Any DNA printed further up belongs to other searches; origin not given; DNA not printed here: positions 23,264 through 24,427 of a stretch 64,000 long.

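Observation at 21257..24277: Orphan ExeA-like AAA+ / ParA / TPR-zinc-ribbon five-gene operon without ParB, secretin or pilus genes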

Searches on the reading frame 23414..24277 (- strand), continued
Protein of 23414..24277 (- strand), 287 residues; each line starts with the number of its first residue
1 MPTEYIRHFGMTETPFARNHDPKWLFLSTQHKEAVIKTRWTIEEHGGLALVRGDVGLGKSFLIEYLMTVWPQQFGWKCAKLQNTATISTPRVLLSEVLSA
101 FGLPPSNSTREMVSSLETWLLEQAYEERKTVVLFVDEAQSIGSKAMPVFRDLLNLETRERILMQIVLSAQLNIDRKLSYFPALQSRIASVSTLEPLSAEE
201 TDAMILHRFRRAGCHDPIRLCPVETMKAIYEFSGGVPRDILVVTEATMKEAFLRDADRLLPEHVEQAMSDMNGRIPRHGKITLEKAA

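Call 29: search_protein_families(library=pfam, proteins=[L037:10780-11982:+, L049:10794-11978:+, L078:9682-9960:+, L078:10861-11628:+, L078:11625-13352:+, L078:13366-15159:+, L005:8852-9439:+, L004:12205-12810:+, L017:11116-11655:+, L013:2325-2747:+], max_evalue=0.05)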
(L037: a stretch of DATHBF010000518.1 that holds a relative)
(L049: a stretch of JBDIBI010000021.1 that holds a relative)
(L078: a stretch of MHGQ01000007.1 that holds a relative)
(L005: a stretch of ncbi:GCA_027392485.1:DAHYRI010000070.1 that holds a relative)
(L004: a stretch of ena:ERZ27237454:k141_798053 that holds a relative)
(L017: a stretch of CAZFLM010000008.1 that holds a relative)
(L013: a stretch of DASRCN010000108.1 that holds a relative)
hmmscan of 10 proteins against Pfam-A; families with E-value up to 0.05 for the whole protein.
L037:10780-11982:+ (400 aa): 0 families

L049:10794-11978:+ (394 aa): 21 families
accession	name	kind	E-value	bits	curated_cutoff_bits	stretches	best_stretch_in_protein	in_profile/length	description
PF13730.12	HTH_36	-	6.6e-10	39.1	25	1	159-210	6-55/55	Helix-turn-helix domain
PF04492.19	Phage_rep_O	-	1.8e-06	28.8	28.7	1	139-218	7-87/95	Bacteriophage replication protein O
PF12802.13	MarR_2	-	0.00029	21.4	27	1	181-212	21-52/61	MarR family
PF17782.7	DprA_WH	-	0.00042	20.7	22.9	1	181-213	26-58/61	DprA winged helix domain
PF13412.12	HTH_24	-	0.00046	20.1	21.9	1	182-211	19-48/48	Winged helix-turn-helix DNA-binding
PF01978.25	TrmB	-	0.00058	20.1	25.6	1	184-212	26-54/68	Sugar-specific transcriptional regulator TrmB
PF13545.12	HTH_Crp_2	-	0.0018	18.6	27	1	181-214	23-56/70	Crp-like helix-turn-helix domain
PF08279.18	HTH_11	-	0.0024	18.2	25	1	181-209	16-44/55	HTH domain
PF02082.26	Rrf2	-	0.0028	18.2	30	1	177-211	20-54/132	Iron-dependent Transcriptional regulator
PF12793.13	SgrR_N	-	0.0049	17.6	24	1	168-210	7-49/115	Sugar transport-related sRNA regulator N-term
PF08220.18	HTH_DeoR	-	0.0054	16.9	21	1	179-212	13-46/57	DeoR-like helix-turn-helix domain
PF02190.22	LON_substr_bdg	-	0.0069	16.7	28.7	0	58-138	101-188/200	ATP-dependent protease La (LON) substrate-binding domain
PF05309.16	TraE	-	0.0096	15.8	24.8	1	305-372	74-139/182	TraE protein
PF00392.27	GntR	-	0.01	15.9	27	1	183-211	27-55/64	Bacterial regulatory proteins, gntR family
PF03965.22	Penicillinase_R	-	0.013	16.2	22.6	1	184-211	25-52/115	Penicillinase repressor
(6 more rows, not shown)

L078:9682-9960:+ (92 aa): 2 families
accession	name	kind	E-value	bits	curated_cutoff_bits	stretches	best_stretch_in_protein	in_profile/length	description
PF13411.12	MerR_1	-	1.2e-07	32.1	21.6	1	25-90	3-67/69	MerR HTH family regulatory protein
PF00376.29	MerR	-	0.0074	16.5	28.2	1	26-60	3-38/38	MerR family regulatory protein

L078:10861-11628:+ (255 aa): 0 families

L078:11625-13352:+ (575 aa): 4 families
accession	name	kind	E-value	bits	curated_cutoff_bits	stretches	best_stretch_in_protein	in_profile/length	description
PF00263.26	Secretin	-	1.1e-45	155.7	27.5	1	388-554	2-168/169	Bacterial type II and III secretion system protein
PF03958.22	Secretin_N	-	1.3e-19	70.6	28.2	2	254-313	1-66/69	Bacterial type II/III secretion system short domain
PF07660.19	STN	-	8.8e-06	25.9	28.4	1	122-167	2-50/52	Secretin and TonB N terminus short domain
PF10141.14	ssDNA-exonuc_C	-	0.006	16.8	26.4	0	180-254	38-94/202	Single-strand DNA-specific exonuclease, C terminal domain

L078:13366-15159:+ (597 aa): 9 families
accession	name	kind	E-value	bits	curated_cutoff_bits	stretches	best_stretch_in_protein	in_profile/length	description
PF13181.12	TPR_8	-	8.4e-10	38.5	25.7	1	506-538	2-34/34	Tetratricopeptide repeat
PF13431.12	TPR_17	-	6.4e-08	32.7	24.4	1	528-559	2-32/34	Tetratricopeptide repeat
PF13414.12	TPR_11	-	1e-07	31.9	26.8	1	526-549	15-38/42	TPR repeat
PF02403.27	Seryl_tRNA_N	-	0.00023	21.8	28.2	1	33-118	12-97/108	Seryl-tRNA synthetase N-terminal domain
PF13428.12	TPR_14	-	0.00057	20.8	23.5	1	506-547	2-43/44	Tetratricopeptide repeat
PF00515.34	TPR_1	-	0.00068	19.8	27.8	1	506-538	2-34/34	Tetratricopeptide repeat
PF13424.12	TPR_12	-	0.0021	18.7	30.1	1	506-569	4-74/77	Tetratricopeptide repeat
PF13432.12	TPR_16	-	0.0031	18.4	32.7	0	505-539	31-65/65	Tetratricopeptide repeat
PF07719.23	TPR_2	-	0.021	15.3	27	1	507-538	3-34/34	Tetratricopeptide repeat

L005:8852-9439:+ (195 aa): 3 families
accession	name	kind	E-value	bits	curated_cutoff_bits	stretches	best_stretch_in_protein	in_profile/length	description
PF12728.13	HTH_17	-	7.9e-12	45.7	27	1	118-164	1-47/51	Helix-turn-helix domain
PF00376.29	MerR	-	0.0071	16.6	28.2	1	120-148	1-30/38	MerR family regulatory protein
PF13411.12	MerR_1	-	0.026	15.1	21.6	0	119-163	1-46/69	MerR HTH family regulatory protein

L004:12205-12810:+ (201 aa): 1 family
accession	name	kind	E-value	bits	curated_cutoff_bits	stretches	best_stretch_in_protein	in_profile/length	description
PF12728.13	HTH_17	-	1.2e-11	45.1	27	1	144-193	1-50/51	Helix-turn-helix domain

L017:11116-11655:+ (179 aa): 3 families
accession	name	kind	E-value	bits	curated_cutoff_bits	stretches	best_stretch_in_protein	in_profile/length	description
PF12728.13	HTH_17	-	4.3e-15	56.2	27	1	130-176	2-48/51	Helix-turn-helix domain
PF21531.3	Rv2175c_wHTH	-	9e-05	22.8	27.1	1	123-155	9-41/57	DNA-binding protein Rv2175c, wHTH domain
PF13411.12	MerR_1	-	0.002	18.7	21.6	1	131-171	2-43/69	MerR HTH family regulatory protein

L013:2325-2747:+ (140 aa): 0 families
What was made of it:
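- Outgroup AAA+ genes also sit beside winged-helix proteins: MerR in L078 and HTH_36 in L049 (call 29). Outgroup relatives sit beside a secretin (call 29).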

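Call 39: search_protein_families(library=pfam, proteins=[L018:12541-14262:+, L018:14385-15608:+, L018:15746-16153:+, L018:16214-17473:+, L018:17470-17919:+, L018:17916-18527:+, L004:5725-7875:+, L004:10618-12066:+, L023:12332-13843:+, L003:7398-7670:-], max_evalue=0.001)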
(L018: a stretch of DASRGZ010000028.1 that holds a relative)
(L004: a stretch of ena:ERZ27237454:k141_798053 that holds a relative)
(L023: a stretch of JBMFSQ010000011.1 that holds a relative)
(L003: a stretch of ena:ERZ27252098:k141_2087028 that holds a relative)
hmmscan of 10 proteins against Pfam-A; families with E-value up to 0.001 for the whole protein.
L018:12541-14262:+ (573 aa): 6 families
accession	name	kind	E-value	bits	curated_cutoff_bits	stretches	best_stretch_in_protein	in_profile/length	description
PF00437.27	T2SSE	-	2.5e-134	448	24.9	1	183-566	4-370/370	Type II/IV secretion system protein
PF05157.20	MshEN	-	3e-22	78.9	23.1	1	69-154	2-88/90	MshEN domain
PF13191.12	AAA_16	-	9.3e-06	26.7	32.6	1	312-370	14-64/167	AAA ATPase domain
PF13604.12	AAA_30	-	1.9e-05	24.9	27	1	307-351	3-47/191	AAA domain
PF13555.12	AAA_29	-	9.7e-05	22.5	27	1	320-349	20-49/61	P-loop containing region of AAA domain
PF25199.1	nSTAND_NTPase5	-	0.00016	22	34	1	318-359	37-79/145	Novel STAND NTPase 5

L018:14385-15608:+ (407 aa): 1 family
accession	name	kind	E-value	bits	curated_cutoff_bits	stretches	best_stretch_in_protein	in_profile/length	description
PF00482.28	T2SSF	-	2.3e-63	212.2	25.2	2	73-195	2-125/125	Type II secretion system (T2SS), protein F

L018:15746-16153:+ (135 aa): 1 family
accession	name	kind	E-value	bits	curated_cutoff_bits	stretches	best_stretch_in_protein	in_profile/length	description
PF16732.10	ComP_DUS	-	3.8e-05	24.9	27.3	1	34-114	1-76/87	Type IV minor pilin ComP, DNA uptake sequence receptor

L018:16214-17473:+ (419 aa): 1 family
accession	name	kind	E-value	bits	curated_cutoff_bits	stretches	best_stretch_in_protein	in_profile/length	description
PF23981.1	DUF7305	-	1.1e-08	35.6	27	1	307-396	101-182/185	Domain of unknown function (DUF7305)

L018:17470-17919:+ (149 aa): 1 family
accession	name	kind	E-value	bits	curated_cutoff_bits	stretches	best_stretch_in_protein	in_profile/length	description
PF07963.17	N_methyl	-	0.00024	21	21.2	1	4-28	2-26/27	Prokaryotic N-terminal methylation motif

L018:17916-18527:+ (203 aa): 0 families

L004:5725-7875:+ (716 aa): 0 families

L004:10618-12066:+ (482 aa): 1 family
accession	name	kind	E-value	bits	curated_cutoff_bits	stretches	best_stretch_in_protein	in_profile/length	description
PF00211.25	Guanylate_cyc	-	1.6e-12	47.8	21.9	1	287-470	7-182/183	Adenylate and Guanylate cyclase catalytic domain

L023:12332-13843:+ (503 aa): 3 families
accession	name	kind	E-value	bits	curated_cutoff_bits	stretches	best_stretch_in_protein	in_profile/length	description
PF11845.13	Tll0287-like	-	1.9e-16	61.2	24.1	1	39-185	4-144/144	Tll0287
PF00211.25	Guanylate_cyc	-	2.7e-15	56.9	21.9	1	307-466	6-156/183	Adenylate and Guanylate cyclase catalytic domain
PF00672.30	HAMP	-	1.2e-05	26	25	1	218-259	1-42/53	HAMP domain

L003:7398-7670:- (90 aa): 1 family
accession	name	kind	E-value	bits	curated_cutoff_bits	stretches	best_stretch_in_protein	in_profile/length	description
PF07238.19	PilZ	-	3.3e-10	40.6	22.5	1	4-84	19-100/102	PilZ domain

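Call 68: search_protein_families(library=ncbifam, proteins=[L004:5725-7875:+, L008:5300-7300:+, L016:5652-7538:+, L018:12541-14262:+, L018:15746-16153:+, L018:17916-18527:+, L023:12332-13843:+, L003:7398-7670:-], max_evalue=0.01)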
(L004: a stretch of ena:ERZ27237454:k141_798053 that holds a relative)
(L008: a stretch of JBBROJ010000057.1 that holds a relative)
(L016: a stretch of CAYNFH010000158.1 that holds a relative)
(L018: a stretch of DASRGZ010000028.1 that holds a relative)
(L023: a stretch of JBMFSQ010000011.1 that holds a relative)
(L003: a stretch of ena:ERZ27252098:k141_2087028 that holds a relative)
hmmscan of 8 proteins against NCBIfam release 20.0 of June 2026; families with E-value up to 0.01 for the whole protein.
L004:5725-7875:+ (716 aa): 0 families

L008:5300-7300:+ (666 aa): 0 families

L016:5652-7538:+ (628 aa): 0 families

L018:12541-14262:+ (573 aa): 24 families
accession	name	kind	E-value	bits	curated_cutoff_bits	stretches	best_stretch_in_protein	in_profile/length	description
TIGR02538.1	type_IV_pilB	equivalog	3.2e-180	600.5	675.65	1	16-568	2-562/564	type IV-A pilus assembly ATPase PilB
TIGR02533.1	type_II_gspE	equivalog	8.4e-177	588.7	630.25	1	86-567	2-485/486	type II secretion system ATPase GspE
NF053534.1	T4PilAsmATPsTfpB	equivalog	2.6e-143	478.5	850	1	59-567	67-581/584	type IV pilus assembly ATPase TfpB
NF007755.0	PRK10436.1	equivalog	7.2e-126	420.6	617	1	92-568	13-459/465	type II secretion system protein GspE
NF041000.1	ATPase_ComGA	equivalog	1.8e-76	256.7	300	1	193-459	2-266/267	competence type IV pilus ATPase ComGA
TIGR01420.1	pilT_fam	subfamily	5.1e-49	167.3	319.1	1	192-459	3-269/343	PilT/PilU family type 4a pilus ATPase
TIGR02525.1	plasmid_TraJ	equivalog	8.1e-28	97.4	368.3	1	310-438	138-272/372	plasmid transfer ATPase TraJ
TIGR02524.1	dot_icm_DotB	equivalog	1.7e-21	76.9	463.3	1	322-435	134-256/358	Dot/Icm type IV secretion system ATPase DotB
NF058587.1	archaellum_moto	equivalog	3.1e-17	62.5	550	1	325-435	278-393/527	archaellum flagellar ATPase motor FlaI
TIGR02782.1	TrbB_P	equivalog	5.5e-16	58.7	304.55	1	322-438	136-255/303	P-type conjugative transfer ATPase TrbB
NF012033.0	PRK15489.1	equivalog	6.6e-16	57.6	537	1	10-156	487-633/703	glycosyl transferase family protein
NF010469.0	PRK13894.1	subfamily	2e-15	56.9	508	1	309-438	137-267/320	conjugal transfer ATPase TrbB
NF008411.1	PRK11234.1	equivalog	5.2e-15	54.9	1170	1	7-155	475-622/723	cyclic di-3',5'-guanylate-activated glycosyltransferase NfrB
NF053729.1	c-di-GMP_motif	domain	5.3e-14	51.7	38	1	15-65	1-51/53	cyclic di-GMP-binding domain-containing protein, MshE-related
TIGR02788.1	VirB11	equivalog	1.5e-13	50.5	249.95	1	324-439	146-266/308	P-type DNA transfer ATPase VirB11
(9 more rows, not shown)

L018:15746-16153:+ (135 aa): 5 families
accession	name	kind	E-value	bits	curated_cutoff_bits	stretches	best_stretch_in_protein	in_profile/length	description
NF041775.1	typeIV_PilA_Myxo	equivalog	4.7e-09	36.5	400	1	10-120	10-114/214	type IV pilin protein PilA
TIGR01710.1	typeII_sec_gspG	equivalog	9.4e-08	32.2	88.85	1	11-74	1-64/134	type II secretion system major pseudopilin GspG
NF040999.1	pilin_ComGC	equivalog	2.6e-05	24.3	75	1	11-70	2-61/84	competence type IV pilus major pilin ComGC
NF007862.0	PRK10574.1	equivalog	5.3e-05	23.4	138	1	10-41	4-35/145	prepilin peptidase-dependent pilin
NF040982.1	ComGD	equivalog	0.0042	17.5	70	1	11-41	2-31/139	competence type IV pilus minor pilin ComGD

L018:17916-18527:+ (203 aa): 0 families

L023:12332-13843:+ (503 aa): 3 families
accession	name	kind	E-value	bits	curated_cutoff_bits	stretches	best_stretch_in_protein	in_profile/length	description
TIGR03903.1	TOMM_kin_cyc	equivalog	1e-08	33.5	705.75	1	287-469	268-440/1267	TOMM system kinase/cyclase fusion protein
NF011615.0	PRK15041.1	equivalog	0.00013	20.8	947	1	193-268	187-263/554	methyl-accepting chemotaxis protein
NF040691.1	MtrAB_MtrB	equivalog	0.0016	17.6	450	1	205-286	195-275/507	MtrAB system histidine kinase MtrB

L003:7398-7670:- (90 aa): 0 families
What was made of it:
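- On TadZ/CpaE: The linked pilus genes are of the PilB/PilC type (call 68).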

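Call 76: search_dna_similar(query=window:23414-24277:-, collection=plasmids, mode=protein, max_evalue=1e-10, max_rows=12)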
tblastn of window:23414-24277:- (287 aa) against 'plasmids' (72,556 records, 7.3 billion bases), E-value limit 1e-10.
Records with a match: 36; places in all: 37; records where one place covers at least 80% of the query: 36.
Best place of each record, by identity: <60% 36.
By first word of the organism name: Nitratidesulfovibrio 4; Thioclava 4; Roseobacter 4; Streptomyces 4; Rhizobium 2; Ruegeria 2; Rhodovulum 2; Aeromonas 1; Ideonella 1; Palleronia 1; and 11 more.
By predicted mobility (MOB-suite, as given by PLSDB): non-mobilizable 31; mobilizable 5.
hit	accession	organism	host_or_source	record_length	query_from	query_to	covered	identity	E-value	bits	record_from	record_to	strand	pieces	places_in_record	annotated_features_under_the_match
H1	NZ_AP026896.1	Aeromonas caviae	Microbe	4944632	5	273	94%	30.4%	3e-28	121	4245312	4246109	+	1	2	none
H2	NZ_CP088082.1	Ideonella dechloratans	Cell culture,Activated sludge, ...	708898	5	271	93%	30.4%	1e-22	104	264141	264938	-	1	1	AAA family ATPase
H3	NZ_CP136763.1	Palleronia sp. LCG004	cell culture,Intertidal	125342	5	270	93%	29.0%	5e-18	91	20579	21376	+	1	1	AAA family ATPase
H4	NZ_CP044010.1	Rhizobium sp. BG6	Prosopis cineraria,pure bacterial ...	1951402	5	287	99%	26.6%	1e-17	90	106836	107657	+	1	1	none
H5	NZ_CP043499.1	Rhizobium grahamii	Prosopis cineraria,pure bacterial ...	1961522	5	287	99%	26.6%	1e-17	90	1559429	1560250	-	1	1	none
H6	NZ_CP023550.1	Rhodobacter sp. CZR27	cell culture,paddy soil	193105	5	270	93%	27.9%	5e-14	79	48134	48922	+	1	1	AAA family ATPase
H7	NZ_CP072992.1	Loktanella salsilacus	-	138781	5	270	93%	27.8%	5e-18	91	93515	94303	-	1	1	AAA family ATPase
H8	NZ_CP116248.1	Nitratidesulfovibrio vulgaris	swine finishing facility waste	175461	3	252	87%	29.5%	3e-19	95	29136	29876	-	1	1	XrtA/PEP-CTERM system-associated ATPase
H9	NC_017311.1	Nitratidesulfovibrio vulgaris RCH1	-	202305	3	252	87%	29.5%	3e-19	95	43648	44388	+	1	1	XrtA/PEP-CTERM system-associated ATPase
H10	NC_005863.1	Nitratidesulfovibrio vulgaris str. Hildenborough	-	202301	3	252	87%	29.5%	3e-19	95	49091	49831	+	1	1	XrtA/PEP-CTERM system-associated ATPase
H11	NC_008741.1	Nitratidesulfovibrio vulgaris DP4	-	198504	3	252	87%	29.5%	4e-19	94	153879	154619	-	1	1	XrtA/PEP-CTERM system-associated ATPase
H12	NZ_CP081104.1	Ruegeria conchae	-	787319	5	270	93%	27.7%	3e-17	89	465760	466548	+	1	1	AAA family ATPase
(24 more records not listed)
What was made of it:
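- On ExeA/GspA (type II secretion): The protein is 30% identical to the Aeromonas caviae ExeA half (call 76).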

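Call 77: get_annotated_region(hit=H1, flank=6000)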
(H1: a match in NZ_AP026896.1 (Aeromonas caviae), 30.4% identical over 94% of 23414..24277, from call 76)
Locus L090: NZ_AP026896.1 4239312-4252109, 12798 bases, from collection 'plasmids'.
description: Aeromonas caviae strain KAM479 plasmid pKAM479_3, complete sequence
organism: Aeromonas caviae (NCBI taxid 648)
taxonomy: Bacteria; Pseudomonadota; Gammaproteobacteria; Aeromonadales; Aeromonadaceae; Aeromonas; Aeromonas caviae
host: -; source: Microbe; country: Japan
typing (MOB-suite, as given by PLSDB): non-mobilizable
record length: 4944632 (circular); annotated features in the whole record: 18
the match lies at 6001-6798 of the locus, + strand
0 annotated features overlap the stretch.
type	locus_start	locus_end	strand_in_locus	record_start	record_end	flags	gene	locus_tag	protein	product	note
